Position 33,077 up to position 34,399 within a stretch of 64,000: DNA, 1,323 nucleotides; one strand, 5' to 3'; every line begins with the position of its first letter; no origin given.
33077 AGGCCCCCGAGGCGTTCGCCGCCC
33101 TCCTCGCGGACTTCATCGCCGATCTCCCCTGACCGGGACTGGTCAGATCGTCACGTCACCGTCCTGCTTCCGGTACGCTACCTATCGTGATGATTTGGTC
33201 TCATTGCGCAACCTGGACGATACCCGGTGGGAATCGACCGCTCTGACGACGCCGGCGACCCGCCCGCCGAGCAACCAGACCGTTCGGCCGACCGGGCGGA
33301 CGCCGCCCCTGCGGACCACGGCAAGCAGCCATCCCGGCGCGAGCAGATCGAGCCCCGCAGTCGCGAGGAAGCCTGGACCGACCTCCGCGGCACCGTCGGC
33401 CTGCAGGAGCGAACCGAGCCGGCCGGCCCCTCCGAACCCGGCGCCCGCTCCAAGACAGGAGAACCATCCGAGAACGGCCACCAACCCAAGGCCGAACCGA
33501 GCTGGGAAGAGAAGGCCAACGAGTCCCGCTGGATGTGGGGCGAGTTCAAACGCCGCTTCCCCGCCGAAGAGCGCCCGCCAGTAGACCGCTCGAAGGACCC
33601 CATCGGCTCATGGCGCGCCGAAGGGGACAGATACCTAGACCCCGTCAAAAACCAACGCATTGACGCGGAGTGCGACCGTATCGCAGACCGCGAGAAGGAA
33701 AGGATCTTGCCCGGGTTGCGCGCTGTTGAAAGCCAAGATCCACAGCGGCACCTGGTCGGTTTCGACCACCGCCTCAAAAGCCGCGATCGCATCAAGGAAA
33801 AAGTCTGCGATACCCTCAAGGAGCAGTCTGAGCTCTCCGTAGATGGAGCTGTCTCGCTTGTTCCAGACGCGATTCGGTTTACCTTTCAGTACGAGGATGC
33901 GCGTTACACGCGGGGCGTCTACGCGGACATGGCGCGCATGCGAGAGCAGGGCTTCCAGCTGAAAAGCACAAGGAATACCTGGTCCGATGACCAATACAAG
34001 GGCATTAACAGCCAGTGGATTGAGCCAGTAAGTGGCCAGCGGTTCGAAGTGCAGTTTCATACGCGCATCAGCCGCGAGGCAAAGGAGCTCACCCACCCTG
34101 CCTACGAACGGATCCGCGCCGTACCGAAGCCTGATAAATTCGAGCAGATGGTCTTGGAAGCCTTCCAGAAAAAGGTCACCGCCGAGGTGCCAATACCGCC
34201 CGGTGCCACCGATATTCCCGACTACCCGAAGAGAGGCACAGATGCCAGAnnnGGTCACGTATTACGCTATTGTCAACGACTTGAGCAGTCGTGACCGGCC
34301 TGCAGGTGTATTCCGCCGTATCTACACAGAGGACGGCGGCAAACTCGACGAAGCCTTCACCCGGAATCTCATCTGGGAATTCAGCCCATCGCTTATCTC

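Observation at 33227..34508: Candidate toxSAS-like two-gene module: RelA/SpoT-fold protein plus overlapping small partner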

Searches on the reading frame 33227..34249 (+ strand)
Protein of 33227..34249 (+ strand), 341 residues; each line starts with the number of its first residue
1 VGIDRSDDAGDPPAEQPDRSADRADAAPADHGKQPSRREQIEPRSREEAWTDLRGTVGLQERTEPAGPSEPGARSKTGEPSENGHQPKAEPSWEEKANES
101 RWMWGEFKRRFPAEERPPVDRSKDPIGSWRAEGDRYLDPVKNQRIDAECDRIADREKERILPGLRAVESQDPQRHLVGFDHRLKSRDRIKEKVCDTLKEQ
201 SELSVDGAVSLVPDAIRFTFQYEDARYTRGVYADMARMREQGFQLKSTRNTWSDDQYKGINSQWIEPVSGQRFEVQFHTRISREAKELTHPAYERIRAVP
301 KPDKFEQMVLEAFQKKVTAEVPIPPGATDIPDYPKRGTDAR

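Call 3: search_protein_families(library=pfam, proteins=[window:33227-34249:+], max_evalue=10)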
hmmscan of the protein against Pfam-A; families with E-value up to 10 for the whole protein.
window:33227-34249:+ (341 aa): 0 families

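Call 4: search_protein_families(library=ncbifam, proteins=[window:33227-34249:+], max_evalue=10)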
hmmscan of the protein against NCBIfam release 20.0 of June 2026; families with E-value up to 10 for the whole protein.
window:33227-34249:+ (341 aa): 6 families
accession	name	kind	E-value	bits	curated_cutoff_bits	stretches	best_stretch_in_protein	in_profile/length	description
NF041399.1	XopAD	subfamily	3.3e-24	84.3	2000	1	152-333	1950-2132/2133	XopAD/skwp family type III secretion system effector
NF006608.0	PRK09169.1-2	subfamily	1.6e-15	55.3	2775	1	146-336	1896-2090/2319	hypothetical protein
NF006610.0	PRK09169.1-4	subfamily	8.8e-10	35.8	4299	1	174-333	2670-2826/3056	hypothetical protein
NF006607.0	PRK09169.1-1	subfamily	9.1e-09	32.6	4152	1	181-333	2285-2443/2974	hypothetical protein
NF006609.0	PRK09169.1-3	equivalog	0.001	15.7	4552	1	176-294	1974-2096/2417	hypothetical protein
TIGR03363.1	VI_chp_8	equivalog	0.038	13.7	160.85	1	9-68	254-315/353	type VI secretion system protein TssA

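Call 5: search_solved_structures(query=window:33227-34249:+, max_evalue=10, show_alignments=3)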
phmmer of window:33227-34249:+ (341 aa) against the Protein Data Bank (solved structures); distinct sequences matched with E-value up to 10: 1.
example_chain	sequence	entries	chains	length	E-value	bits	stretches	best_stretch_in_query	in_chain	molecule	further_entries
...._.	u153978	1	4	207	2.5e-34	122.6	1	127-330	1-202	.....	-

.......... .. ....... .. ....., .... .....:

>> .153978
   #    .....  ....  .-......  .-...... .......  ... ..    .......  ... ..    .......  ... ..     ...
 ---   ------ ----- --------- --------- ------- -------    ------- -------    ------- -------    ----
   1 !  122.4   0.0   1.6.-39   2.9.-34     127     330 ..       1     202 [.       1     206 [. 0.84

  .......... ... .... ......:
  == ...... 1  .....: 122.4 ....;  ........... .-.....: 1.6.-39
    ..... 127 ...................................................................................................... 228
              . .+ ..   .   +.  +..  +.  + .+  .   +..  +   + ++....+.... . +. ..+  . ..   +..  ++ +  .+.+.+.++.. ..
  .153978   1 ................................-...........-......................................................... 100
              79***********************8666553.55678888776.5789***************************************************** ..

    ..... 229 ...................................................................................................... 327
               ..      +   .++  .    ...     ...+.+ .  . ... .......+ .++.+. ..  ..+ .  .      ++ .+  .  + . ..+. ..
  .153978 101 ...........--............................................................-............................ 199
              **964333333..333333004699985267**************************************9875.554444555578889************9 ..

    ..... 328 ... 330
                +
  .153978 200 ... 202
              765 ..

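Call 13: find_encoding_contigs(protein=window:33227-34249:+, flank=10000, max_places=6)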
Protein window:33227-34249:+ (341 aa): 2 contigs read that carry it; 2 places shown.
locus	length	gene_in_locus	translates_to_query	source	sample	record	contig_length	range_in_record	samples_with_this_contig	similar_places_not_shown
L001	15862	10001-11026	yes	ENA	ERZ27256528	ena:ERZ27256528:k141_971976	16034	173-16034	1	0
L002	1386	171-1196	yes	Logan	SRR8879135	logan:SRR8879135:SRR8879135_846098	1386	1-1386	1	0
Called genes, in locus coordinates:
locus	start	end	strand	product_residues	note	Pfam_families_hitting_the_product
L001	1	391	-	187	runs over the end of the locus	?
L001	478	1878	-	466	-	PF01547:SBP_bac_1, PF13416:SBP_bac_8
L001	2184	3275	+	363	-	PF00356:LacI, PF13560:HTH_31 (faint), PF00532:Peripla_BP_1, PF13407:Peripla_BP_4, PF13377:Peripla_BP_3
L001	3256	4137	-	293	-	-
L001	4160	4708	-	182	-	PF04542:Sigma70_r2, PF08281:Sigma70_r4_2, PF04545:Sigma70_r4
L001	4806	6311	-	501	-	PF06609:TRI12 (weak), PF00083:Sugar_tr, PF07690:MFS_1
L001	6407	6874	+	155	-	PF01638:HxlR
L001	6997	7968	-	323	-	-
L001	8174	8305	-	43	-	-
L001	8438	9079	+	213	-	PF13483:Lactamase_B_3, PF12706:Lactamase_B_2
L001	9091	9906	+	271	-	PF00561:Abhydrolase_1, PF12146:Hydrolase_4, PF12697:Abhydrolase_6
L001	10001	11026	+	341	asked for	-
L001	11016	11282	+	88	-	-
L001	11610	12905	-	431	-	PF13393:tRNA-synt_His, PF00587:tRNA-synt_2b (weak)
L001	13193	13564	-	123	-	-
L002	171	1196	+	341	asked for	-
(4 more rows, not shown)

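Call 14: find_homologous_proteins(query=window:33227-34249:+)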
Query window:33227-34249:+ (341 aa): 2290 proteins with E <= 0.001 among 4184 candidates; the best 120 are listed.
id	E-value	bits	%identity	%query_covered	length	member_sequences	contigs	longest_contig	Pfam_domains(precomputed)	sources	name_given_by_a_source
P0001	7.3e-226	767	100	100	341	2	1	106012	-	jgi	-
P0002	5.6e-168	577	77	100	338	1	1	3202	-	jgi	jgi:hypothetical protein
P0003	7.4e-159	547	69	99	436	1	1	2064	-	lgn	-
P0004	5.6e-156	538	71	100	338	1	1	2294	-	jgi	jgi:hypothetical protein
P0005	2.9e-154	532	72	100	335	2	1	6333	-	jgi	jgi:hypothetical protein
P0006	1.7e-150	520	72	100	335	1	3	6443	-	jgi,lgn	-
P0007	3.6e-150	518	71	100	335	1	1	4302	-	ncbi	-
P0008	1.2e-148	513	70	100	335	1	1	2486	-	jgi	jgi:hypothetical protein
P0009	2.5e-148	512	72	96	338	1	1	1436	-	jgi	jgi:hypothetical protein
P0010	3.0e-143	496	70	100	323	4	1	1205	-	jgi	jgi:hypothetical protein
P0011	6.4e-143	495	69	96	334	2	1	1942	-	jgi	jgi:hypothetical protein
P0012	5.9e-142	491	65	97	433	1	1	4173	-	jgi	jgi:hypothetical protein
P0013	7.7e-142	491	68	100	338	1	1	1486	-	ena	-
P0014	3.6e-137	476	67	100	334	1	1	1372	-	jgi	-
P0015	1.0e-136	474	67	99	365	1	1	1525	-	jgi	jgi:hypothetical protein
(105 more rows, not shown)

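Call 17: find_related_loci(query=A1, collection=genome_contigs, flank=10000)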
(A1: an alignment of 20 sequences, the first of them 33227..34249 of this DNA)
Query A1 (341 aa) in genome_contigs; peptide patterns used: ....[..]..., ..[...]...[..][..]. (x = any residue, [..] = any of these).
212 stretches matched a pattern; 140 encode a relative of the query (tblastn E <= 1e-3); the best 80 are kept; 79 distinct loci.
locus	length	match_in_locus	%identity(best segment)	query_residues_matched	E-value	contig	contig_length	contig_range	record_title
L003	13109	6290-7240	59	1-333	1e-110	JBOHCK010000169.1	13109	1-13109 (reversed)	MAG: Streptosporangiaceae bacterium isolate SE1507_metabat2.bin.64 NODE_2871_length_13109_cov_5.224157, whole genome sho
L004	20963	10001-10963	54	1-341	2e-110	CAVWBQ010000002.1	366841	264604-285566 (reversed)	MAG: uncultured Actinomycetota bacterium isolate MFD05502.bin.2.70 genome assembly, contig: contig_11599, whole genome s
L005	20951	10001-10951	56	6-341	7e-109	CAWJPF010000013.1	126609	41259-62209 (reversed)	MAG: uncultured Actinomycetota bacterium isolate MFD04434.bin.2.32 genome assembly, contig: contig_32985, whole genome s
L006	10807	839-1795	53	1-339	7e-108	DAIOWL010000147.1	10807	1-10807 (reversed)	MAG TPA_asm: Streptosporangiaceae bacterium isolate CTOTU28759 NODE_205_length_10807_cov_6.885417, whole genome shotgun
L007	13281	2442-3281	59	40-335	3e-107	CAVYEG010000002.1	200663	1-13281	MAG: uncultured Actinomycetes bacterium isolate MFD09603.bin.2.187 genome assembly, contig: contig_18086, whole genome s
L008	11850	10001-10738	66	93-340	4e-107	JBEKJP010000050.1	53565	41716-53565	MAG: Streptosporangiaceae bacterium isolate SPRUCE 326 SPRUCE_326_50, whole genome shotgun sequence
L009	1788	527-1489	54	1-341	1e-113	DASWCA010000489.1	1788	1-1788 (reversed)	MAG TPA_asm: Acidobacteriaceae bacterium isolate SMAG_U2696 k141_378154, whole genome shotgun sequence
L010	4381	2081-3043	53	1-341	4e-107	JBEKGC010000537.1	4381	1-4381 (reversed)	MAG: Streptosporangiaceae bacterium isolate SPRUCE 244 SPRUCE_244_537, whole genome shotgun sequence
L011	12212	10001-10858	57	40-341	3e-106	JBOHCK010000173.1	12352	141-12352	MAG: Streptosporangiaceae bacterium isolate SE1507_metabat2.bin.64 NODE_3156_length_12352_cov_7.650879, whole genome sho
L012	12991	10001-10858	57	40-341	3e-106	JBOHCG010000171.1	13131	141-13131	MAG: Streptosporangiaceae bacterium isolate SE1511_metabat2.bin.10_sub NODE_928_length_13131_cov_2.976238, whole genome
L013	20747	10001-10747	66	93-341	3e-104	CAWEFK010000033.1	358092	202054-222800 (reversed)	MAG: uncultured Actinomycetes bacterium isolate MFD09603.bin.2.179 genome assembly, contig: contig_58193, whole genome s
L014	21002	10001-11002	50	1-340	4e-104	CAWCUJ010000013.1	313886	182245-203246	MAG: uncultured Actinomycetes bacterium isolate MFD01716.bin.2.117 genome assembly, contig: contig_1818, whole genome sh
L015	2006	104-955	56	42-341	3e-108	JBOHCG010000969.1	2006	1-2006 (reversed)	MAG: Streptosporangiaceae bacterium isolate SE1511_metabat2.bin.10_sub NODE_32631_length_2006_cov_2.599787, whole genome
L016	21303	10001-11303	56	1-341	3e-100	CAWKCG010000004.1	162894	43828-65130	MAG: uncultured Actinomycetes bacterium isolate MFD03044.bin.3.130 genome assembly, contig: contig_15226, whole genome s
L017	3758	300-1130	55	42-334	2e-100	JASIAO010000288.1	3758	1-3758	MAG: Acidobacteriaceae bacterium isolate JOPF337 JOPF_N141_contig_81500, whole genome shotgun sequence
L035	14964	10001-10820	72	42-335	3e-86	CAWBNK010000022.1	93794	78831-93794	MAG: uncultured Actinomycetes bacterium isolate MFD04463.bin.3.136 genome assembly, contig: contig_53380, whole genome s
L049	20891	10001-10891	36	22-337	5e-48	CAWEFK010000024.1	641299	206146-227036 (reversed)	MAG: uncultured Actinomycetes bacterium isolate MFD09603.bin.2.179 genome assembly, contig: contig_43061, whole genome s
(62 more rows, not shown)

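Call 35: search_protein_families(library=padloc, proteins=[window:33227-34249:+], max_evalue=1)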
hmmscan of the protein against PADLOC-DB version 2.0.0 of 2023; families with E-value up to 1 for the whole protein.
window:33227-34249:+ (341 aa): 0 families

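Call 36: search_protein_families(library=phrogs, proteins=[window:33227-34249:+], max_evalue=1)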
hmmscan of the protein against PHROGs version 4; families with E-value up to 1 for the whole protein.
window:33227-34249:+ (341 aa): 2 families
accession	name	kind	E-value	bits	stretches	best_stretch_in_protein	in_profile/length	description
phrog_7625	-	head and packaging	6.2e-11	42.9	1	175-312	347-483/504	head morphogenesis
phrog_2859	-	unknown function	1e-06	28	1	180-297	548-665/740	-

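Call 37: search_solved_structures(query=A1, max_evalue=10, show_alignments=3)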
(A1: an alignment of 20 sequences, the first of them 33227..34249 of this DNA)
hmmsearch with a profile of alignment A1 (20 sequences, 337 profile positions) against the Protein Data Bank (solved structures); distinct sequences matched with E-value up to 10: 1.
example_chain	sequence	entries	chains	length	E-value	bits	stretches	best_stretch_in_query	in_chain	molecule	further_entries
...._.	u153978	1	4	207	3e-35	125.3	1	125-325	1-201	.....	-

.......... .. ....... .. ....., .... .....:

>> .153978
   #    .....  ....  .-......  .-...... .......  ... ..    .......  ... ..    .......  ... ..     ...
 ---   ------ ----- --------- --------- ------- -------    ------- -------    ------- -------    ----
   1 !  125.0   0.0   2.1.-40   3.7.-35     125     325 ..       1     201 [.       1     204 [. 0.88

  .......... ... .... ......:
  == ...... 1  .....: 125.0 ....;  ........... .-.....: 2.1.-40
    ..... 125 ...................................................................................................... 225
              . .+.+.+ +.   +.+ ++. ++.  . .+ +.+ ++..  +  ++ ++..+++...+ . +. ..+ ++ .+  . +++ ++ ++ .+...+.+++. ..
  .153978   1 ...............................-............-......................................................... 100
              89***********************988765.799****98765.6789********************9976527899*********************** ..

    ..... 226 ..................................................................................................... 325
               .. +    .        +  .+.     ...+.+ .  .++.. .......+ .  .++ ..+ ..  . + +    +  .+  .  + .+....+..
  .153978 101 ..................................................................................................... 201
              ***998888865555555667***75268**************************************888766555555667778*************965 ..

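Call 52: predict_structure(alignment_id=A4)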
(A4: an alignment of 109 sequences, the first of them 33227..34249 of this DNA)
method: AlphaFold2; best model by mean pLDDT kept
length: 341 residues; sequences in the alignment: 109
mean_pLDDT: 80.3   pTM: 0.70
mean pLDDT of the five models: 80.3, 78.8, 78.5, 78.0, 75.2
residues with pLDDT >= 90: 217; 70-90: 27; 50-70: 18; < 50: 79
segments of 3 or more residues with pLDDT < 50: 1-7, 9-11, 13-45, 57-85, 337-341
pLDDT, mean of each block of 10 residues (from residue 1): 43 42 40 38 49 50 41 43 59 95 97 87 96 93 98 97 97 93 96 96 95 94 95 97 96 84 96 97 96 92 96 95 94 60 36
secondary structure, 60 per line:
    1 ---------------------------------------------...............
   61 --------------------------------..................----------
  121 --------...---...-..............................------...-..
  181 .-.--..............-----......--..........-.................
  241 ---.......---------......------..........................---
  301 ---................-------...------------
elements in order: H46-60 H93-110 E129-131 E135-137 H139-168 E175-177 H186-199 H205-210 E216-222 H224-240 E244-250 E260-265 E272-279 H280-297 H304-319

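Call 54: fold_search(model_id=the predicted structure, library=pdb)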
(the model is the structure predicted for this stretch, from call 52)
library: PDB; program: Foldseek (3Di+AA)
matches with E <= 10: 384; with E <= 0.001: 15
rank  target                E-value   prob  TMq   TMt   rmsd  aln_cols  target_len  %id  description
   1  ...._C                4.8e-15  1.00  0.54  0.87   2.4       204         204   37  Structure of an exported small alarmone synthetase from Streptomyces albidoflavus (released 2025-02-05)
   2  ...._B                1.1e-14  1.00  0.54  0.86   2.5       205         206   37  Structure of an exported small alarmone synthetase from Streptomyces albidoflavus (released 2025-02-05)
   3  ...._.                8.7e-14  1.00  0.52  0.84   3.0       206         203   35  Structure of an exported small alarmone synthetase from Streptomyces albidoflavus (released 2025-02-05)
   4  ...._D                1.1e-12  1.00  0.49  0.87   2.4       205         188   34  Structure of an exported small alarmone synthetase from Streptomyces albidoflavus (released 2025-02-05)
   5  6fgj_A                2.1e-05  1.00  0.38  0.62   4.2       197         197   14  Crystal structure of the small alarmone synthethase 2 from Staphylococcus aureus (released 2018-02-07)
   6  6ewz_A                4.1e-05  1.00  0.38  0.60   4.3       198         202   14  Crystal structure of RelP (SAS2) from Staphylococcus aureus bound to AMPCPP and GTP in the pre-catalytic state (released 2018-01-24)
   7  6ox6_A                7.5e-05  1.00  0.33  0.52   5.7       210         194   18  Crystal structure of the complex between the Type VI effector Tas1 and its immunity protein (released 2019-09-18)
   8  5dec_A                7.9e-05  1.00  0.34  0.56   5.1       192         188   17  Crystal structure of the small alarmone synthetase 1 from Bacillus subtilis (released 2015-10-28)
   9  6ewz_B                7.9e-05  1.00  0.32  0.49   6.2       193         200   13  Crystal structure of RelP (SAS2) from Staphylococcus aureus bound to AMPCPP and GTP in the pre-catalytic state (released 2018-01-24)
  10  6ex0_B                8.9e-05  1.00  0.36  0.57   4.2       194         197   14  Crystal structure of RelP (SAS2) from Staphylococcus aureus bound to pppGpp in the post-catalytic state (released 2018-01-24)
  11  6fgj_B                9.4e-05  1.00  0.38  0.61   4.3       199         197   14  Crystal structure of the small alarmone synthethase 2 from Staphylococcus aureus (released 2018-02-07)
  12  6fgx_A                1.3e-04  1.00  0.37  0.61   4.2       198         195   14  Crystal structure of the small alarmone synthethase 2 from Staphylococcus aureus bound to AMPCPP (released 2018-02-07)
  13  5dec_B                1.9e-04  1.00  0.35  0.56   5.1       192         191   14  Crystal structure of the small alarmone synthetase 1 from Bacillus subtilis (released 2015-10-28)
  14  3l9d_B                3.6e-04  1.00  0.31  0.51   7.5       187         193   14  The Crystal Structure of smu.1046c from Streptococcus mutans UA159 (released 2011-01-12)
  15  5ded_A                3.6e-04  1.00  0.32  0.51   5.6       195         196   13  Crystal structure of the small alarmone synthethase 1 from Bacillus subtilis bound to its product pppGpp (released 2015-10-28)
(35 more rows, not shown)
